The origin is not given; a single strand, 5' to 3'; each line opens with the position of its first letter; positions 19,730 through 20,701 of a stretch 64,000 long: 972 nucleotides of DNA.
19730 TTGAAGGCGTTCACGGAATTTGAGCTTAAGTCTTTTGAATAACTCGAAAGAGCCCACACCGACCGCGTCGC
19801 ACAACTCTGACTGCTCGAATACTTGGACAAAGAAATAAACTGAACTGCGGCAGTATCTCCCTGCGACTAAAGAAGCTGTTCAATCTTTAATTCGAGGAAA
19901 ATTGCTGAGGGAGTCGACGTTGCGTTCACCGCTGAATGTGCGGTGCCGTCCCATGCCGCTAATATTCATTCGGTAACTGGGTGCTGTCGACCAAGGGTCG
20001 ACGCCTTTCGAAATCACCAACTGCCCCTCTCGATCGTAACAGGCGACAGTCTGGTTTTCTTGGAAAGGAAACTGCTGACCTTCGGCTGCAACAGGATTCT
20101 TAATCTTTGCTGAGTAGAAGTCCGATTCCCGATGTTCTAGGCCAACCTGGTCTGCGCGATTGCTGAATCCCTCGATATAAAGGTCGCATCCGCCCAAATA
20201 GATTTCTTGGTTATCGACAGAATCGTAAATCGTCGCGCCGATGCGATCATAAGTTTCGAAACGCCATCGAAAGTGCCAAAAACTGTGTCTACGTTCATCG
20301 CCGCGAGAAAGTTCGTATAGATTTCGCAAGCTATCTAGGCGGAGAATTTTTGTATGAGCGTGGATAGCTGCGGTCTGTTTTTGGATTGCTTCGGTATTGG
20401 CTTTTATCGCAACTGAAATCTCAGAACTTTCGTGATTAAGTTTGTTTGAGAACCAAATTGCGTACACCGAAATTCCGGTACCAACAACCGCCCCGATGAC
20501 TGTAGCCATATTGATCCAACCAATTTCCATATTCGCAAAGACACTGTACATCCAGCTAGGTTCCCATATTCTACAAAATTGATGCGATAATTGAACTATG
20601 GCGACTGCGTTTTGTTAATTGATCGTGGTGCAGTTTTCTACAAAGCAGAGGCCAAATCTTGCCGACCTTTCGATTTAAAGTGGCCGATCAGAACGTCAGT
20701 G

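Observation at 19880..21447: AbiGi-like protein paired with an unknown membrane-anchored protein: candidate non-canonical two-gene defence module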

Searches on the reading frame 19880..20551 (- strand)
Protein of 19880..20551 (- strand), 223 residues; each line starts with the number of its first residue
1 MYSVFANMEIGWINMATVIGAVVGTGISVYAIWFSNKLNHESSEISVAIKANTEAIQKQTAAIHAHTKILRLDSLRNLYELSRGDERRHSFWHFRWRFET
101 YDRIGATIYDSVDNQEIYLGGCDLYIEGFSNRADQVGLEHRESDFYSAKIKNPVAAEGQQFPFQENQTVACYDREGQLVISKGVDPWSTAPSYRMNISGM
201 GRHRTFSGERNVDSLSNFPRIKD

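Call 3: search_protein_families(library=pfam, proteins=[window:19880-20551:-], max_evalue=0.1)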
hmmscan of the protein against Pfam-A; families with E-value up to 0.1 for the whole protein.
window:19880-20551:- (223 aa): 0 families

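Call 4: search_protein_families(library=padloc, proteins=[window:19880-20551:-], max_evalue=0.1)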
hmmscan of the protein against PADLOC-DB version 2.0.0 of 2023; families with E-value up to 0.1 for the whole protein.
window:19880-20551:- (223 aa): 2 families
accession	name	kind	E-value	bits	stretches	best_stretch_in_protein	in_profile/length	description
PDLC03841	LeoBC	-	0.007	13.5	1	5-72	476-536/601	-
PDLC02172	Drt1b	-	0.054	11.6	1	13-54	5-46/144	-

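Call 5: search_protein_families(library=ncbifam, proteins=[window:19880-20551:-], max_evalue=0.1)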
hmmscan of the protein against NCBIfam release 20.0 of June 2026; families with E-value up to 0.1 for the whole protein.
window:19880-20551:- (223 aa): 0 families

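Call 6: search_protein_families(library=phrogs, proteins=[window:19880-20551:-], max_evalue=0.1)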
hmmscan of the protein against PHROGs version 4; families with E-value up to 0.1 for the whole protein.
window:19880-20551:- (223 aa): 0 families

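Call 8: find_homologous_proteins(query=window:19880-20551:-)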
Query window:19880-20551:- (223 aa): 17 proteins with E <= 0.001 among 124 candidates.
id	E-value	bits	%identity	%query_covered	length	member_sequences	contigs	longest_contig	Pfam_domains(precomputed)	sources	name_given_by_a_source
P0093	3.3e-148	509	100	100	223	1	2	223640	-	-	-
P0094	1.2e-105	370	71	97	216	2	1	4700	-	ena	-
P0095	3.8e-102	359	67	100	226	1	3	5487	-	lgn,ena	-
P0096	4.2e-89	316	64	94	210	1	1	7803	-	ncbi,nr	ncbi:MAG: hypothetical protein HUU57_15360 [Bdellovibrio sp.]|nr:hypothetical protein [Bdellovibrio 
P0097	3.4e-85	303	57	100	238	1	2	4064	-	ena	-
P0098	2.1e-82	294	59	100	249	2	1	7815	-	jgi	jgi:hypothetical protein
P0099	5.5e-78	280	54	100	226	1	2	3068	-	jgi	jgi:hypothetical protein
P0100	1.7e-77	278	55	100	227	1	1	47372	-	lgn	-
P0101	3.7e-76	274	56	100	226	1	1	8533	-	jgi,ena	-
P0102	5.8e-73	263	53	100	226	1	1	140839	-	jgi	jgi:hypothetical protein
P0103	1.8e-70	255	49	100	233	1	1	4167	-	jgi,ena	jgi:hypothetical protein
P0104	5.6e-69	250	48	100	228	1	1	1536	-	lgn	-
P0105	2.1e-66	242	50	100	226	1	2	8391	-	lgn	-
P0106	8.8e-55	204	44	100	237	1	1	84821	-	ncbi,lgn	-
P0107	9.0e-43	164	39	98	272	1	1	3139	-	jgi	jgi:hypothetical protein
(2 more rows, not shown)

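Call 13: find_related_loci(query=A1, collection=metagenome_contigs, flank=6000)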
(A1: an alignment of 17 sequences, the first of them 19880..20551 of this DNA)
Query A1 (223 aa) in metagenome_contigs; peptide patterns used: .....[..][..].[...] (x = any residue, [..] = any of these).
71 stretches matched a pattern; 1 encode a relative of the query (tblastn E <= 1e-3); 1 distinct loci.
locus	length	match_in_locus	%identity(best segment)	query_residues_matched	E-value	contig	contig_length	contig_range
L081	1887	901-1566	56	1-223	4e-89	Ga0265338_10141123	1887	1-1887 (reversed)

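Call 15: find_encoding_contigs(protein=P0100, flank=6000, max_places=3)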
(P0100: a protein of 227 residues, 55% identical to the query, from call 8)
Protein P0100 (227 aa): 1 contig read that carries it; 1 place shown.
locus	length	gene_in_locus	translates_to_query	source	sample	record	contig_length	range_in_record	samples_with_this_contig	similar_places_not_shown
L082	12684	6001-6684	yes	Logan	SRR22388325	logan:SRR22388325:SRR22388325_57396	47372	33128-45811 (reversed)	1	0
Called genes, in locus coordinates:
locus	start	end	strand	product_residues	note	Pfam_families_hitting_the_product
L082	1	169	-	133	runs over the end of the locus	-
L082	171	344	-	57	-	-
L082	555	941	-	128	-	-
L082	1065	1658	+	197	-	-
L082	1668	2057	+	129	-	-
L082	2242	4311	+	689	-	PF00004:AAA (faint), PF28530:DUF8426, PF01695:IstB_IS21 (faint), PF20720:nSTAND3, PF07728:AAA_5, PF28529:McrB_lid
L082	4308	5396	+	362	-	PF10117:McrBC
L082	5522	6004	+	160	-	-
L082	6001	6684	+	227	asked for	-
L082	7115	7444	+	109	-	-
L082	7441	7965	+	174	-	-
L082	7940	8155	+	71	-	-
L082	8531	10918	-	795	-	-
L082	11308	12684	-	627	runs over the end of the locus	PF01757:Acyl_transf_3, PF19040:SGNH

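Call 16: find_encoding_contigs(protein=P0102, flank=6000, max_places=3)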
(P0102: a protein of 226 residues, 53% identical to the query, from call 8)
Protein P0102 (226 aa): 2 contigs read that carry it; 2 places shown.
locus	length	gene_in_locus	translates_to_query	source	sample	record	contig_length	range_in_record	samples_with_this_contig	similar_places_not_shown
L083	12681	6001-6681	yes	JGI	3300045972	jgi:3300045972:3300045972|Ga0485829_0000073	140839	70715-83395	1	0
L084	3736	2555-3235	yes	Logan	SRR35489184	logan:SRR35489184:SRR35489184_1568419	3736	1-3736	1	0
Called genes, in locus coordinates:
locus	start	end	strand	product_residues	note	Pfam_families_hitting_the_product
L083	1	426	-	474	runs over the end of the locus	-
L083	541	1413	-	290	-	-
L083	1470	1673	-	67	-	-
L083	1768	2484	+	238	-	PF00239:Resolvase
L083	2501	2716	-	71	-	PF01381:HTH_3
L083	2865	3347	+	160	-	-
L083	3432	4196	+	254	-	-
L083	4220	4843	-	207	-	-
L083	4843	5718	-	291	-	-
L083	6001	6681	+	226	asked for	-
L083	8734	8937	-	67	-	-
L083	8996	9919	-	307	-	-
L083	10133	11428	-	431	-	PF00709:Adenylsucc_synt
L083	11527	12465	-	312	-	PF00389:2-Hacid_dh, PF02826:2-Hacid_dh_C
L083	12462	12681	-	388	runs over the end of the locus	PF00266:Aminotran_5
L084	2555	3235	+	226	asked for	-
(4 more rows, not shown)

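Call 17: find_encoding_contigs(protein=P0106, flank=6000, max_places=3)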
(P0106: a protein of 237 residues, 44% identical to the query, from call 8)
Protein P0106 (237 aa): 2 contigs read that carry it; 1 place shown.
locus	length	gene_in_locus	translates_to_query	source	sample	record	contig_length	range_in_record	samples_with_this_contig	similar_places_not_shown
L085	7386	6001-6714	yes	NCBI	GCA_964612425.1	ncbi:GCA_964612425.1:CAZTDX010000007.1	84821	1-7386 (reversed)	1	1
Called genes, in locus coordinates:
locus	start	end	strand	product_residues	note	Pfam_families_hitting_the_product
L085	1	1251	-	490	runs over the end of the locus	PF01464:SLT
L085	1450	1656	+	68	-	-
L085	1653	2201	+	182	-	-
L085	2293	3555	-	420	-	PF00083:Sugar_tr, PF07690:MFS_1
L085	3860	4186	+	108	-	PF04026:SpoVG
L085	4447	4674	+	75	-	-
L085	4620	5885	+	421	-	PF00589:Phage_integrase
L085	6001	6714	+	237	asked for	-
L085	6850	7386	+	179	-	?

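Call 18: find_encoding_contigs(protein=P0096, flank=6000, max_places=3)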
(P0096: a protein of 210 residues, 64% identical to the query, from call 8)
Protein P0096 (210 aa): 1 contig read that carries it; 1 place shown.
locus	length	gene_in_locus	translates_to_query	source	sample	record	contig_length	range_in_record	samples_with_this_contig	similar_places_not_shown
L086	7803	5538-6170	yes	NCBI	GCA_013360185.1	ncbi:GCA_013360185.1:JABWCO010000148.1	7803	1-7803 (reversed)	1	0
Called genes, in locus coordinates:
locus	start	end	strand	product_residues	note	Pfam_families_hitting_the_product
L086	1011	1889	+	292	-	-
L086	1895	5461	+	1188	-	PF04851:ResIII (weak), PF00270:DEAD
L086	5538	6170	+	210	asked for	-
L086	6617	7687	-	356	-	PF05014:Nuc_deoxyrib_tr (faint)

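Call 24: search_solved_structures(query=A1, max_evalue=10)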
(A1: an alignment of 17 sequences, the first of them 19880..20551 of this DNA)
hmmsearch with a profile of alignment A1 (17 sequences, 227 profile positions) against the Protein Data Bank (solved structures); distinct sequences matched with E-value up to 10: 1.
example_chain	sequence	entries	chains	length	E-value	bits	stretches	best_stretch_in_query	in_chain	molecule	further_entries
3jbn_B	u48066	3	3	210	0.56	12.9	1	12-89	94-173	40S ribosomal protein eS1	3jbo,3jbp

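Call 35: find_encoding_contigs(protein=P0095, flank=6000, max_places=3)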
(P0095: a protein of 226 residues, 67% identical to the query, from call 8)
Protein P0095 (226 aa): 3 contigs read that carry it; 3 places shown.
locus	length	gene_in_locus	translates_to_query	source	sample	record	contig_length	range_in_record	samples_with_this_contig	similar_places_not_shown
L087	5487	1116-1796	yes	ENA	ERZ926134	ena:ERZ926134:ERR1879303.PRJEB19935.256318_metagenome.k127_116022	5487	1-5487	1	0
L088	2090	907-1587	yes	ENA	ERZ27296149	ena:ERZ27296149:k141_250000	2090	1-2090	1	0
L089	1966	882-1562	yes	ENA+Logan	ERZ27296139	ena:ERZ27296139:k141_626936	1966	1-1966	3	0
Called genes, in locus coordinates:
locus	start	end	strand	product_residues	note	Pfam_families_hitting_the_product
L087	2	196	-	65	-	?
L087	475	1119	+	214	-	-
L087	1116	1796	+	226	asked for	-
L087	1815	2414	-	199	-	PF07508:Recombinase (weak)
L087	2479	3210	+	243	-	PF00535:Glycos_transf_2, PF10111:Glyco_tranf_2_2 (faint), PF13641:Glyco_tranf_2_3 (faint), PF13632:Glyco_trans_2_3 (weak)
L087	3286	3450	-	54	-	-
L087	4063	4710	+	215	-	-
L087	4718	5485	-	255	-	?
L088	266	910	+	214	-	-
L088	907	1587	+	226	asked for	-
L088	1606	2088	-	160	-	?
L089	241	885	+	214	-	-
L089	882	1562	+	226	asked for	-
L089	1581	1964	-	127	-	?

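Call 36: find_encoding_contigs(protein=P0094, flank=6000, max_places=3)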
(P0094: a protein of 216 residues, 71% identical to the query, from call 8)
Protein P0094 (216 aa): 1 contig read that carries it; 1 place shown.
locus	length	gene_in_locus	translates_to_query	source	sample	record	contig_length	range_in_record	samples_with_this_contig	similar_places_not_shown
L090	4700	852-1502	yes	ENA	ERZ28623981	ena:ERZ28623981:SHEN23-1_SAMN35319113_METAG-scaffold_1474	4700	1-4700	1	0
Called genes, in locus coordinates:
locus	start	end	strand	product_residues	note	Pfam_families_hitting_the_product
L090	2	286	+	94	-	?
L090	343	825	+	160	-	-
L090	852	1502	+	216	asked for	-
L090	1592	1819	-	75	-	PF09954:DUF2188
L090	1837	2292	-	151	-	PF04307:YdjM (weak)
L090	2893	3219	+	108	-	PF12844:HTH_19 (weak), PF13413:HTH_25, PF13560:HTH_31 (weak), PF01381:HTH_3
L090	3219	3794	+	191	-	PF06114:Peptidase_M78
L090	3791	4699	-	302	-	?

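Call 37: find_encoding_contigs(protein=P0098, flank=6000, max_places=3)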
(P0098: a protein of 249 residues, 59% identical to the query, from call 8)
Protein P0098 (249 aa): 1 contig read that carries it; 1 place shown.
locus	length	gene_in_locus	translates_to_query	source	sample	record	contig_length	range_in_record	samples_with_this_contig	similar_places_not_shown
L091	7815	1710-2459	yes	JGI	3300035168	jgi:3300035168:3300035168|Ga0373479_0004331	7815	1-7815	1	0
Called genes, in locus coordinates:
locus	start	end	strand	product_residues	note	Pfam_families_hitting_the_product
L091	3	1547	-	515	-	?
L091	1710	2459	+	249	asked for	-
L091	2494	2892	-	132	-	PF07508:Recombinase (weak)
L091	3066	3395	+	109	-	PF06296:RelE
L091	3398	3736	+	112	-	PF01381:HTH_3 (weak)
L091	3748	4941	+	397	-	-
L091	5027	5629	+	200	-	-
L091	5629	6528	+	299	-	PF02810:SEC-C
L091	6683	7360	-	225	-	PF25948:DUF7986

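Call 38: find_encoding_contigs(protein=P0101, flank=6000, max_places=3)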
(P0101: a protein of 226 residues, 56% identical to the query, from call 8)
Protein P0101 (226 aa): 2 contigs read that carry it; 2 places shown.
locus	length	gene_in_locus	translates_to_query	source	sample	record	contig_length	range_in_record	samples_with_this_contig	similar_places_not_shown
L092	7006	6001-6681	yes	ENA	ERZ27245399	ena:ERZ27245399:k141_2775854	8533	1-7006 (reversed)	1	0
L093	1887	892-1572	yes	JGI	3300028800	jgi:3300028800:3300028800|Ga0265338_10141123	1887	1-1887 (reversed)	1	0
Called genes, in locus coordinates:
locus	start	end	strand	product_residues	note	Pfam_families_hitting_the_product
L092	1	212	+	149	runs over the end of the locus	-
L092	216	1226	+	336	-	-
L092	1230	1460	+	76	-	-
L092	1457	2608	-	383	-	-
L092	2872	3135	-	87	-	-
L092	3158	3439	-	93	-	-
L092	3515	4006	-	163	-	-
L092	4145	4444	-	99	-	-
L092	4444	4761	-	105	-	-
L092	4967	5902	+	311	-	-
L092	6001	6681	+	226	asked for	-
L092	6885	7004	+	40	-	?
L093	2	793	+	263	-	?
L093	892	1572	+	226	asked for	-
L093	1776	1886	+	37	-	?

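Call 53: predict_structure(alignment_id=A1)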
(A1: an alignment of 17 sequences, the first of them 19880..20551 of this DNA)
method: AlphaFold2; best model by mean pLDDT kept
length: 223 residues; sequences in the alignment: 17
mean_pLDDT: 74.0   pTM: 0.55
mean pLDDT of the five models: 74.0, 71.1, 68.3, 67.7, 67.6
residues with pLDDT >= 90: 33; 70-90: 115; 50-70: 56; < 50: 19
segments of 3 or more residues with pLDDT < 50: 1-3, 134-138, 205-207, 220-223
pLDDT, mean of each block of 10 residues (from residue 1): 55 71 80 74 71 75 64 72 73 78 87 87 84 51 78 90 92 86 79 85 51 53 45
secondary structure, 60 per line:
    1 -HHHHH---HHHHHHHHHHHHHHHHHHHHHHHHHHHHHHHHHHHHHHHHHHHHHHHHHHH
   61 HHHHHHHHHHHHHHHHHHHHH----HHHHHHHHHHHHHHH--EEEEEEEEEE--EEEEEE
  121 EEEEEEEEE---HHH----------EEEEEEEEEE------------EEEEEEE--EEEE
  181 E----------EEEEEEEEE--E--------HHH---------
elements in order: H2-6 H10-81 H86-100 E103-112 E115-129 E146-155 E168-174 E177-181 E192-200

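Call 60: fold_search(model_id=the predicted structure, library=pdb)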
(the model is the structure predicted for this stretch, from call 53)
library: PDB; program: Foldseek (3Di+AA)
matches with E <= 10: 717; with E <= 0.001: 0
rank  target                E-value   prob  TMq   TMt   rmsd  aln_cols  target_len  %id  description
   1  2ec1_MODEL_1_A        1.8e-01  0.51  0.20  0.33   7.4       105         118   10  Solution structure of the RanBD1 domain from human Nucleoporin 50 kDa (released 2007-08-14)
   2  9jmk_P                2.2e-01  0.44  0.19  0.35   6.0       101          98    9  50S Ribosomal Subunit precursor state III (released 2025-10-29)
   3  7mo0_B                2.4e-01  0.28  0.18  0.28  10.7       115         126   11  Crystal Structure of Nucleoporin NUP50 Ran-Binding Domain in Complex with Ran-GPPNHP (released 2022-06-15)
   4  7cya_A                2.5e-01  0.12  0.13  0.18  12.4       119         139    8  Saimiri boliviensis boliviensis galectin-13 with lactose (released 2021-06-16)
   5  3o12                  2.5e-01  0.09  0.12  0.14  15.7       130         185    9  The crystal structure of a functionally unknown protein from Saccharomyces cerevisiae. (released 2010-09-15)
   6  2zhn_A                2.8e-01  0.09  0.12  0.16  13.8       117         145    8  Crystal structure of human galectin-9 N-terminal CRD in complex with N-acetyllactosamine trimer (crystal 2) (released 2008-12-30)
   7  7mo0_D                2.9e-01  0.28  0.19  0.29  10.0       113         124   13  Crystal Structure of Nucleoporin NUP50 Ran-Binding Domain in Complex with Ran-GPPNHP (released 2022-06-15)
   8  3tjo_A                3.3e-01  0.13  0.14  0.16  15.1       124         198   11  HtrA1 catalytic domain, mutationally inactivated (released 2012-05-16)
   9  8yqc                  3.5e-01  0.10  0.13  0.18  12.9       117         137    8  Galectin-10 C29AC57A (released 2025-03-26)
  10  6a62_A                3.5e-01  0.10  0.13  0.18  12.5       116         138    9  Placental protein 13/galectin-13 variant R53HH57RD33G with Lactose (released 2018-12-26)
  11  6p8r_A                3.7e-01  0.07  0.13  0.15  13.3       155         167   14  Structure of P. aeruginosa ATCC27853 HORMA2 (released 2019-12-25)
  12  2eak_B                3.9e-01  0.09  0.12  0.17  13.7       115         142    5  Crystal structure of human galectin-9 N-terminal CRD in complex with lactose (released 2007-09-25)
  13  6p8r_B                3.9e-01  0.07  0.12  0.15  13.6       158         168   14  Structure of P. aeruginosa ATCC27853 HORMA2 (released 2019-12-25)
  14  9uwn_A                4.1e-01  0.10  0.12  0.18  12.5       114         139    8  Crystal structure of E33A mutant of human galectin-10 produced by cell-free protein synthesis in complex with raffinos (released 2026-02-18)
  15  6a1y                  4.1e-01  0.09  0.13  0.17  12.9       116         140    8  Charcot-Leyden crystal protein/Galectin-10 variant Y35A (released 2018-12-26)
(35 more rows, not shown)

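Call 63: search_protein_representatives(alignment_id=A1)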
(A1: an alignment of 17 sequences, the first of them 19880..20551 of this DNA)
Query: 17 sequences, 227 profile positions. Proteins with E-value up to 0.001 (for the whole library): 44; up to 1e-10: 26; up to 1e-30: 8. The best 44 are listed.
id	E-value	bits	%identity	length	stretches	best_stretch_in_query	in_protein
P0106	7.4e-94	329.9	-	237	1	4-227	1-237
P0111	1.3e-84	299.7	-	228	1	3-226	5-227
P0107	4.3e-83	294.7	-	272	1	1-227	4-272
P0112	1.1e-69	250.9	-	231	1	4-226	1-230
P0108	4.2e-60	219.5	-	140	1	1-136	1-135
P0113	7.6e-44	166.3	-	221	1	4-227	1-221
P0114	2.3e-41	158.2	-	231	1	33-227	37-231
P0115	2.8e-31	125.2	-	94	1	136-227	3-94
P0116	9.1e-30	120.2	-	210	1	64-226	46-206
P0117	6.4e-29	117.5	-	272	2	1-73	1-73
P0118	2.3e-27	112.4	-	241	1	21-225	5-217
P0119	5.3e-25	104.7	-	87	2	4-58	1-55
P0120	8.4e-23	97.5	-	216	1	15-227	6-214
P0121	1.3e-21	93.5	-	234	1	14-226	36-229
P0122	2.3e-20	89.5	-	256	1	67-209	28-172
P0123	1.3e-19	87.1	-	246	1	19-226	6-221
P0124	3.7e-18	82.3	-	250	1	19-226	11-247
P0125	4.0e-18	82.2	-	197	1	34-226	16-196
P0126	2.9e-16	76.1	-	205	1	23-226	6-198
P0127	1.8e-15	73.5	-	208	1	24-226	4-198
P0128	6.4e-15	71.7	-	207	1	30-226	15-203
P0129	1.8e-13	67.0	-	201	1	23-208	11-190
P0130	2.3e-13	66.6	-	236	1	19-226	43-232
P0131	3.1e-12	62.9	-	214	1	16-226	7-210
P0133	7.4e-11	58.4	-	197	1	22-226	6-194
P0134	1.2e-10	57.7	-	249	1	21-226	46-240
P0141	2.2e-07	47.0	-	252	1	20-208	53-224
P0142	4.0e-07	46.2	-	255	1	38-226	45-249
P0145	2.1e-05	40.5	-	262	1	24-112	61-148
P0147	3.9e-05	39.7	-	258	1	86-206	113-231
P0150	1.5e-04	37.8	-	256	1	21-226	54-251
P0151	2.1e-04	37.3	-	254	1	75-226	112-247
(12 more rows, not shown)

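Call 69: search_protein_families(library=pfam, alignment_id=A4, max_evalue=0.1)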
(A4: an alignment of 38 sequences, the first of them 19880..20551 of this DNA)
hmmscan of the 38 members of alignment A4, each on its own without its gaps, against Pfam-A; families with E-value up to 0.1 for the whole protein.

A. member 1, window:19880-20551:- (223 aa): 0 families

B. families by the number of members that match (of 38 scanned): 28 families (the first 25 are shown)
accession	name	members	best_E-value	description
PF18167.6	Sa_NUDIX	2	0.00014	SMODS-associated NUDIX domain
PF12263.13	DUF3611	2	0.0021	Protein of unknown function (DUF3611)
PF05147.19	LANC_like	1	0.00019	Lanthionine synthetase C-like protein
PF09402.16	MSC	1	0.00078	Man1-Src1p-C-terminal domain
PF15817.10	TMEM40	1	0.0075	Transmembrane protein 40 family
PF13273.12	DUF4064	1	0.0075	Protein of unknown function (DUF4064)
PF04976.17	DmsC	1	0.014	DMSO reductase anchor subunit (DmsC)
PF11629.13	Mst1_SARAH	1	0.018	C terminal SARAH domain of Mst1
PF25530.1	EF-hand_SWAP70_N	1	0.019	Switch-associated protein 70-like, N-terminal EF-hand domain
PF06103.16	DUF948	1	0.029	Bacterial protein of unknown function (DUF948)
PF23489.1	V-ATPase_su_f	1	0.03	V-type proton ATPase subunit f-like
PF00812.23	Ephrin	1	0.035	Ephrin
PF09119.15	SicP-binding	1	0.036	SicP binding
PF03961.19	FapA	1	0.037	Flagellar Assembly Protein A beta solenoid domain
PF02453.23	Reticulon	1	0.046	Reticulon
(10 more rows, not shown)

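Call 70: search_protein_families(library=pfam, proteins=[P0121, P0130, P0134, P0141, P0145, P0147, P0142, P0150, P0151, P0122], max_evalue=0.01)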
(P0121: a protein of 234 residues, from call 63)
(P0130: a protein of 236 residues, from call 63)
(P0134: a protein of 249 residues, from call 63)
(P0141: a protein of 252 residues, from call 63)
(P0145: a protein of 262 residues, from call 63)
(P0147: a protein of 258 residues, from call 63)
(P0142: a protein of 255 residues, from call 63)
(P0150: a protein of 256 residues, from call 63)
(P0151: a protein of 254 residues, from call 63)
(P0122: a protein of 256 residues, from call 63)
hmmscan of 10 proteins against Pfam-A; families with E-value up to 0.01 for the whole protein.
P0121 (234 aa): 0 families

P0130 (236 aa): 0 families

P0134 (249 aa): 1 family
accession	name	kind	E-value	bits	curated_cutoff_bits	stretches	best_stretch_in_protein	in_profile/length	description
PF12263.13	DUF3611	-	0.0044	17.3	27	1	24-98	26-104/175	Protein of unknown function (DUF3611)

P0141 (252 aa): 0 families

P0145 (262 aa): 1 family
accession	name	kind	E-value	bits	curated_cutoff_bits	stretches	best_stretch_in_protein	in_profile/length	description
PF12263.13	DUF3611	-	0.0021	18.4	27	1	22-92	18-86/175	Protein of unknown function (DUF3611)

P0147 (258 aa): 0 families

P0142 (255 aa): 0 families

P0150 (256 aa): 0 families

P0151 (254 aa): 0 families

P0122 (256 aa): 0 families
